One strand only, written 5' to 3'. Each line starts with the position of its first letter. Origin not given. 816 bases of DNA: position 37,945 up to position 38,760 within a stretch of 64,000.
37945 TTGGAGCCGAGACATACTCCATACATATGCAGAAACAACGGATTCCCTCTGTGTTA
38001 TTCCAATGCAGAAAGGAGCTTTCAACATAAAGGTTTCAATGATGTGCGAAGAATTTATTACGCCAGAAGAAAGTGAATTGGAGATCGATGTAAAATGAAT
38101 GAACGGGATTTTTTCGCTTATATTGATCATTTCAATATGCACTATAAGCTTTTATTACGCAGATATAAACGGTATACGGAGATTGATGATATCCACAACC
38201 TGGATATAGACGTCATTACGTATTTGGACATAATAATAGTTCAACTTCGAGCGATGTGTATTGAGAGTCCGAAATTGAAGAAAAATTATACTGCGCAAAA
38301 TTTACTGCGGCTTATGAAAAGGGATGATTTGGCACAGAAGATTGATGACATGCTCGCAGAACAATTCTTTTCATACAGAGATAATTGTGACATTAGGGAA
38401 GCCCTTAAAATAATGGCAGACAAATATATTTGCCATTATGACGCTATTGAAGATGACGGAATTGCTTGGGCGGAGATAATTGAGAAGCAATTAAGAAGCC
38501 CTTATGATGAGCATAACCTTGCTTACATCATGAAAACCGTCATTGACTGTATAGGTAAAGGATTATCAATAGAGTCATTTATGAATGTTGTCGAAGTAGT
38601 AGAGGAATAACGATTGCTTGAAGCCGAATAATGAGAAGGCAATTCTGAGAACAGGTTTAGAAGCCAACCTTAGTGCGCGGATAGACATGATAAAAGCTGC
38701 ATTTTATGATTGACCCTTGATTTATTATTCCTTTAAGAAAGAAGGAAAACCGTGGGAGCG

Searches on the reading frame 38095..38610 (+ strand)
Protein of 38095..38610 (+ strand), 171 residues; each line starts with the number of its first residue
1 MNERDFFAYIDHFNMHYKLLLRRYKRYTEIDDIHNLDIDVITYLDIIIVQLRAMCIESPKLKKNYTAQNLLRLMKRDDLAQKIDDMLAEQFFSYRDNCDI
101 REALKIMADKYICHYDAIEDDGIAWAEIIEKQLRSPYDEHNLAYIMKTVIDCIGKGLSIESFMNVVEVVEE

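Call 7: search_protein_families(library=pfam, proteins=[window:38095-38610:+], max_evalue=0.01)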
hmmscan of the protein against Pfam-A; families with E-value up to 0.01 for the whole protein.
window:38095-38610:+ (171 aa): 1 family
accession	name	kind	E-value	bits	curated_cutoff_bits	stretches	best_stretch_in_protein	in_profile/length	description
PF18227.6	LepB_GAP_C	-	0.007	17.1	25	0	49-98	20-68/80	LepB GAP domain C-terminal subdomain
